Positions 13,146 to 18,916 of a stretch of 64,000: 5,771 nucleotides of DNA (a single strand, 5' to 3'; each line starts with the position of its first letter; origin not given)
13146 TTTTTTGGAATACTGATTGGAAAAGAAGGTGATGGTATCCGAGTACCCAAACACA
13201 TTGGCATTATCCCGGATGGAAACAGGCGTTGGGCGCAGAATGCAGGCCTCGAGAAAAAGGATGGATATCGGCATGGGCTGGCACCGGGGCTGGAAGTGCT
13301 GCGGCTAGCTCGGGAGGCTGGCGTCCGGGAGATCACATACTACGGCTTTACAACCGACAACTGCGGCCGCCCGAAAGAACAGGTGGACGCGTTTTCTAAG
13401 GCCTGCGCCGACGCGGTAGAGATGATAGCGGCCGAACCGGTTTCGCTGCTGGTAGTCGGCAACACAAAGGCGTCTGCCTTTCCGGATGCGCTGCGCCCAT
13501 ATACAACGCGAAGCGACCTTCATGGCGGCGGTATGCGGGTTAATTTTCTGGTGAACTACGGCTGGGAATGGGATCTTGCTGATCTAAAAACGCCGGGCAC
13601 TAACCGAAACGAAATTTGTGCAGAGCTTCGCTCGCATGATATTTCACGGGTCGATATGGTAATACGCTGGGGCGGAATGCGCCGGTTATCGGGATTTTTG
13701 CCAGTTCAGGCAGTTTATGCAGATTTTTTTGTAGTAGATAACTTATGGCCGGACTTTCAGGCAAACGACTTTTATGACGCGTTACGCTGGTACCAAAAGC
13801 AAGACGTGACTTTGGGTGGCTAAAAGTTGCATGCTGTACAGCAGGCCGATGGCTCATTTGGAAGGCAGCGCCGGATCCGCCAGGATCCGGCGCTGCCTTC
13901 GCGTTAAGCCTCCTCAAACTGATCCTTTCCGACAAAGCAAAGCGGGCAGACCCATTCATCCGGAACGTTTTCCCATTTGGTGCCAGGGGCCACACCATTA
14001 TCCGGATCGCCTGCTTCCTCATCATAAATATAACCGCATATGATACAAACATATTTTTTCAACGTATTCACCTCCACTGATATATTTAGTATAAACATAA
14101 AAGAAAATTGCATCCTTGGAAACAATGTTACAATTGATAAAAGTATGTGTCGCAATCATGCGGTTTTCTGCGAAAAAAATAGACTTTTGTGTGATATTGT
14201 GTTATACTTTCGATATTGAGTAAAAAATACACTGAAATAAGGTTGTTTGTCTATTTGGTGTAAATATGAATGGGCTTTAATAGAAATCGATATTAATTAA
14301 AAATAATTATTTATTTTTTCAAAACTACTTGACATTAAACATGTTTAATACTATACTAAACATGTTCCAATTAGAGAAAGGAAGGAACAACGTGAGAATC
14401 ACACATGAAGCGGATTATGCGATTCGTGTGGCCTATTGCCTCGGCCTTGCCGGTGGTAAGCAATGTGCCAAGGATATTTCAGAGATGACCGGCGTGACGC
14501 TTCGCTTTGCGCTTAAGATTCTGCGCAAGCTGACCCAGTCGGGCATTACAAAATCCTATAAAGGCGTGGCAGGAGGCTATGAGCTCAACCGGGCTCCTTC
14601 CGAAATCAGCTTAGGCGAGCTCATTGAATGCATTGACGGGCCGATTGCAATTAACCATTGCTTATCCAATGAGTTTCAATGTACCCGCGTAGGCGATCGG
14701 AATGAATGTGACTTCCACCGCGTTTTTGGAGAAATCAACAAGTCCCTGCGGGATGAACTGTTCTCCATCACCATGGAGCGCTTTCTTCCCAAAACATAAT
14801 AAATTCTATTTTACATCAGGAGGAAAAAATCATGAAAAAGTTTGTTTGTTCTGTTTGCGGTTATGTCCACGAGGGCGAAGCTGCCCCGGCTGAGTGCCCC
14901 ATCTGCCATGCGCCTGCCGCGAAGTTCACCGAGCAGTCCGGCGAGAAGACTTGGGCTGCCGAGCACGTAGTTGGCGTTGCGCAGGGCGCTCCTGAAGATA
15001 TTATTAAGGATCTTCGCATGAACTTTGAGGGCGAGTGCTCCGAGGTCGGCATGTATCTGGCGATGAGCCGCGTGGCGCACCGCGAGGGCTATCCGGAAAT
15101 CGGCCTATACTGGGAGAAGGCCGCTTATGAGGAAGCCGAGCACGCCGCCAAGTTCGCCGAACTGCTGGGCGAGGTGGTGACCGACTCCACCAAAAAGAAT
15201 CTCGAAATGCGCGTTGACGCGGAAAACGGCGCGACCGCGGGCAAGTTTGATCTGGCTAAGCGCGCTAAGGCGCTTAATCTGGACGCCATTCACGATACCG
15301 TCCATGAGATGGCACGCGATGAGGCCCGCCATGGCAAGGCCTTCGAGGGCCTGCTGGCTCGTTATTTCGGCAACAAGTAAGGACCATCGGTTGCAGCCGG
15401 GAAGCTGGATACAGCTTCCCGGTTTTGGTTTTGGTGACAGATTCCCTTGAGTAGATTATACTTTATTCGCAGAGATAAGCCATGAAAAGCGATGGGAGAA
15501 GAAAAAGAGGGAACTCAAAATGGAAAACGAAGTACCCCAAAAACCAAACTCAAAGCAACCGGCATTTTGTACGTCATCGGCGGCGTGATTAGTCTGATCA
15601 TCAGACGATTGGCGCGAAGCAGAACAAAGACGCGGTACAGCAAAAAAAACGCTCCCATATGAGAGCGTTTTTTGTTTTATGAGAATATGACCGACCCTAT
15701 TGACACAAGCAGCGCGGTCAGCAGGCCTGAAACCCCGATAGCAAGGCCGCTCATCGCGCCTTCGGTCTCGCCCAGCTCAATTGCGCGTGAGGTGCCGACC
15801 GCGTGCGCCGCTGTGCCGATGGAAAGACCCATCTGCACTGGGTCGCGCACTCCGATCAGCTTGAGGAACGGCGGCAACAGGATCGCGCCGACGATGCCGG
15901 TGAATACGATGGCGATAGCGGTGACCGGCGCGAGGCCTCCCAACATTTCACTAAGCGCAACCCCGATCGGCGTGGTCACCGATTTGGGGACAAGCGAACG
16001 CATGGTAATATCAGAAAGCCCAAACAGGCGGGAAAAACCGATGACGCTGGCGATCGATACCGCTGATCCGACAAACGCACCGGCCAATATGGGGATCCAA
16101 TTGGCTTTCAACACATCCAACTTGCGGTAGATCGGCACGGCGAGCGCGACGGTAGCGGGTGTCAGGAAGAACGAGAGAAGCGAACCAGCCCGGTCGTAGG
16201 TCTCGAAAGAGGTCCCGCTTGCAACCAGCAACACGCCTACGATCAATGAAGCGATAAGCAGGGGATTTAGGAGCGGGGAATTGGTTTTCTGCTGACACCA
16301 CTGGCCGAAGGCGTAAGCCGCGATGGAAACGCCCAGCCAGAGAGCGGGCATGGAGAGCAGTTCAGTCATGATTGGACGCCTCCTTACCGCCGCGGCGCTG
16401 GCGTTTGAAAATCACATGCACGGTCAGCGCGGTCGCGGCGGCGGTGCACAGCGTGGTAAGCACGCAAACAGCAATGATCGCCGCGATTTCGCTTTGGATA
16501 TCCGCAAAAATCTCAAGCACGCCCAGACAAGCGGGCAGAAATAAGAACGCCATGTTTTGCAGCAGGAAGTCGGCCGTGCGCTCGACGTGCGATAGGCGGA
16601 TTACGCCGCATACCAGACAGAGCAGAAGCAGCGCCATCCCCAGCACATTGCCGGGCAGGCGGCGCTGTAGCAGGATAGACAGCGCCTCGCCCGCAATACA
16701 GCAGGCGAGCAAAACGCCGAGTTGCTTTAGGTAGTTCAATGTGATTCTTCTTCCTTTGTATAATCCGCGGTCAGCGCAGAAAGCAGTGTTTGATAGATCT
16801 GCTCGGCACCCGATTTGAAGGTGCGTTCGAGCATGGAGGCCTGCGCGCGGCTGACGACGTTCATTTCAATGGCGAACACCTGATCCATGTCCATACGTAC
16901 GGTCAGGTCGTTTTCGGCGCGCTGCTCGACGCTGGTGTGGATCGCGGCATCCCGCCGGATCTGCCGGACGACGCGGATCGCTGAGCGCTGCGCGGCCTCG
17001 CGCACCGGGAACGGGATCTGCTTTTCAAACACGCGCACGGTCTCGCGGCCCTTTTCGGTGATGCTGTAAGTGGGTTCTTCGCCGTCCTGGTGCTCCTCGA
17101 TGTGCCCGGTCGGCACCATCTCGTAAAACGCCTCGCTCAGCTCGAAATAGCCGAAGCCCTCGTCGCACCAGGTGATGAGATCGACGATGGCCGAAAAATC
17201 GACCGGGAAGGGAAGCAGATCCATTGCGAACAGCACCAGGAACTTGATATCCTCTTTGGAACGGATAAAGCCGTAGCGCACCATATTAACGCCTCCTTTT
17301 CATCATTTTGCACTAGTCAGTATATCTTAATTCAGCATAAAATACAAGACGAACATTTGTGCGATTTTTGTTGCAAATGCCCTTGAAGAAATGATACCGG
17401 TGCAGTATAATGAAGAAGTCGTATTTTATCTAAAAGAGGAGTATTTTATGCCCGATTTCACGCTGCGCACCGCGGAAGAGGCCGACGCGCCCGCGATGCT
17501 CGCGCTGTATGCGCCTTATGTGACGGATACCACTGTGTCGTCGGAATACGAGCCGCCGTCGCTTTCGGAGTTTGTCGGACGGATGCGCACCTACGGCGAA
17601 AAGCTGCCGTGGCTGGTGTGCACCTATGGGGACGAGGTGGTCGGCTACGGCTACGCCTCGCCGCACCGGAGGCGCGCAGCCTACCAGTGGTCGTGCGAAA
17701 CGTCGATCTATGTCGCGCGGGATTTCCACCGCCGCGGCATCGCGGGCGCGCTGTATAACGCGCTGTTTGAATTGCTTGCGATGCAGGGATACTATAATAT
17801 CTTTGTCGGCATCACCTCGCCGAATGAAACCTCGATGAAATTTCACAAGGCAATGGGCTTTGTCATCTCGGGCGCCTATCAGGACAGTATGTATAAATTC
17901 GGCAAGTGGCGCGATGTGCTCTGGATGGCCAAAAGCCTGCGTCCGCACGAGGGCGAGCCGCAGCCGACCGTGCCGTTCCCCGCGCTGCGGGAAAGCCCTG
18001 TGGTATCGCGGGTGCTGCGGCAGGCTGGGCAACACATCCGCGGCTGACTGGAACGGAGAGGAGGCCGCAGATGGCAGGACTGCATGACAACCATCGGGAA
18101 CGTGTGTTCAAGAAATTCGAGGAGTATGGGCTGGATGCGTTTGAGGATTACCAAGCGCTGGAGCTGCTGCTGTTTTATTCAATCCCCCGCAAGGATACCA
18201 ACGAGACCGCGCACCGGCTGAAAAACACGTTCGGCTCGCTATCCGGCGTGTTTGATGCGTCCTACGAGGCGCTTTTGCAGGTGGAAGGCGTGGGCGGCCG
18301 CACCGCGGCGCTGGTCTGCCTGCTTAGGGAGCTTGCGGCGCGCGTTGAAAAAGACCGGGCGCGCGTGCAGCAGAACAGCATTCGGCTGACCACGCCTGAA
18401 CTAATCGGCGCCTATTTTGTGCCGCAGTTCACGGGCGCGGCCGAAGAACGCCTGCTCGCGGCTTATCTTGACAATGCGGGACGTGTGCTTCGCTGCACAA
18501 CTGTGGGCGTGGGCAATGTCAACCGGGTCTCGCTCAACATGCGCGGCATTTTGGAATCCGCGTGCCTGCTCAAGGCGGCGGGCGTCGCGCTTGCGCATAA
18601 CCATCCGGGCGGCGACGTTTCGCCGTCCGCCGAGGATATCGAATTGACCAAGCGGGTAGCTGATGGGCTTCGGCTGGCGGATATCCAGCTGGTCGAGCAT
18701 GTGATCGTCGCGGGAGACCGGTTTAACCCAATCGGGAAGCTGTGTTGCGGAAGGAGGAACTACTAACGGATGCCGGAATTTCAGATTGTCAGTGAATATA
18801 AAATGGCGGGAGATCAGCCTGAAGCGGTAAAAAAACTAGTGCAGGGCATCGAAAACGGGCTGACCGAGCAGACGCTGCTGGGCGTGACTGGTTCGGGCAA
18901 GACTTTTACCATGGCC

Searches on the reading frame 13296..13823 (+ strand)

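Call 44: search_protein_families(library=pfam, proteins=[window:13296-13823:+])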
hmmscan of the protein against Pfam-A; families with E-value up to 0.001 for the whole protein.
window:13296-13823:+ (175 aa): 1 family
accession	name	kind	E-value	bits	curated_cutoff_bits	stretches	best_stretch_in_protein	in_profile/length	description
PF01255.24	Prenyltransf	-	4e-31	108.7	27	1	2-172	31-217/219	Putative undecaprenyl diphosphate synthase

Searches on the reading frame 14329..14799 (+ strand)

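Call 44: search_protein_families(library=pfam, proteins=[window:14329-14799:+])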
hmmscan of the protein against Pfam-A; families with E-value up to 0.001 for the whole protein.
window:14329-14799:+ (156 aa): 1 family
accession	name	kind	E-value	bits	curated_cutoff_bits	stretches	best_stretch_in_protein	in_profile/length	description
PF02082.26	Rrf2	-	8.5e-27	94.3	30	1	24-152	1-129/132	Iron-dependent Transcriptional regulator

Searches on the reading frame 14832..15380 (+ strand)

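Call 44: search_protein_families(library=pfam, proteins=[window:14832-15380:+])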
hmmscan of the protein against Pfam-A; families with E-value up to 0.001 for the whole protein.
window:14832-15380:+ (182 aa): 4 families
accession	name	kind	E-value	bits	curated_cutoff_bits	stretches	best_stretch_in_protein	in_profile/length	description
PF21349.2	RUBY_RBDX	-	3e-14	52.6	26.5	1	4-32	1-29/30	Rubrerythrin, rubredoxin-like domain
PF02915.23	Rubrerythrin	-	4e-12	47.1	22.8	1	61-120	3-61/137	Rubrerythrin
PF03232.19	COQ7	-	0.00063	19.9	23.5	0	60-114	6-58/169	Ubiquinone biosynthesis protein COQ7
PF00210.30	Ferritin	-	0.00072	19.9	24.5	0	74-114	17-57/142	Ferritin-like domain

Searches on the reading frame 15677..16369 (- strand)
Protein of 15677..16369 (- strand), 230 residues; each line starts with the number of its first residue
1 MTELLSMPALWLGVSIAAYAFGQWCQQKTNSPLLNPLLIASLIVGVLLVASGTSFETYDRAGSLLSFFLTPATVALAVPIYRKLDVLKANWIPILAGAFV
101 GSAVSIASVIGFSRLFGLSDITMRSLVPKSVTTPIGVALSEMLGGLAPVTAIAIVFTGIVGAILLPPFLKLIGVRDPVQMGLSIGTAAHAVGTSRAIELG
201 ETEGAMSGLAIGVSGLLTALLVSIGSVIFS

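Call 44: search_protein_families(library=pfam, proteins=[window:15677-16369:-])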
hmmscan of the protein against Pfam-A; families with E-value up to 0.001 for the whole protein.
window:15677-16369:- (230 aa): 1 family
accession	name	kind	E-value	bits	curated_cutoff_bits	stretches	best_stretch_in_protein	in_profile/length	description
PF04172.21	LrgB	-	2.3e-76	256.4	25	1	15-224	1-210/214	LrgB-like family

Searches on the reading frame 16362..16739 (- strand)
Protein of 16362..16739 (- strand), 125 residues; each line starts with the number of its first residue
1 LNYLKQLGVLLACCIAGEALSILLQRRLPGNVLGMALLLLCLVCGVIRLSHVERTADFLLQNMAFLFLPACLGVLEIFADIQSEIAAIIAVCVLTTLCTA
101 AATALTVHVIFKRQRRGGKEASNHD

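Call 82: search_protein_families(library=pfam, max_evalue=0.000001, proteins=[window:16362-16739:-])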
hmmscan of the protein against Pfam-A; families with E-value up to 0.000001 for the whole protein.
window:16362-16739:- (125 aa): 1 family
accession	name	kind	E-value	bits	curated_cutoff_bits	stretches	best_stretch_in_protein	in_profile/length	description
PF03788.19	LrgA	-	1.3e-26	92.8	28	1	15-107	2-94/94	LrgA family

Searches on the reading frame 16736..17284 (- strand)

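Call 82: search_protein_families(library=pfam, max_evalue=0.000001, proteins=[window:16736-17284:-])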
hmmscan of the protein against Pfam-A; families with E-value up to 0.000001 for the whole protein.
window:16736-17284:- (182 aa): 1 family
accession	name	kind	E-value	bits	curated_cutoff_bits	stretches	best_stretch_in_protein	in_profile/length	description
PF14277.12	DUF4364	-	9.9e-33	113.7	26.9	1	13-171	1-162/162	Domain of unknown function (DUF4364)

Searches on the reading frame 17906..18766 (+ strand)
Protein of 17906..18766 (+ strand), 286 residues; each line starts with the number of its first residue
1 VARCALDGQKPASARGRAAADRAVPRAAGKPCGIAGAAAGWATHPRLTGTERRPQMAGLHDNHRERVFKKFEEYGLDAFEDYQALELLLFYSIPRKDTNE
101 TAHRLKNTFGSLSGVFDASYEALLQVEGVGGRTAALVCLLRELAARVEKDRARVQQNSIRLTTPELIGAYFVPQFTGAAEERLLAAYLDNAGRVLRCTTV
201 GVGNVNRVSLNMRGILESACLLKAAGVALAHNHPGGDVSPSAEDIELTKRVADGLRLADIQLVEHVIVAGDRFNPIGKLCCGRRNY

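Call 44: search_protein_families(library=pfam, proteins=[window:17906-18766:+])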
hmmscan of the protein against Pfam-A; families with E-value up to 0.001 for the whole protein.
window:17906-18766:+ (286 aa): 3 families
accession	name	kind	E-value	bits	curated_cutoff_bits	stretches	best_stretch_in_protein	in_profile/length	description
PF04002.20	RadC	-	2.9e-29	101.9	22.1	1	162-272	2-112/121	RadC-like JAB domain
PF00633.29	HHH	-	0.00025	21.2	24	1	111-137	1-27/30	Helix-hairpin-helix motif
PF12826.13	HHH_2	-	0.00045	20.8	27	1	100-136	14-50/64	Helix-hairpin-helix motif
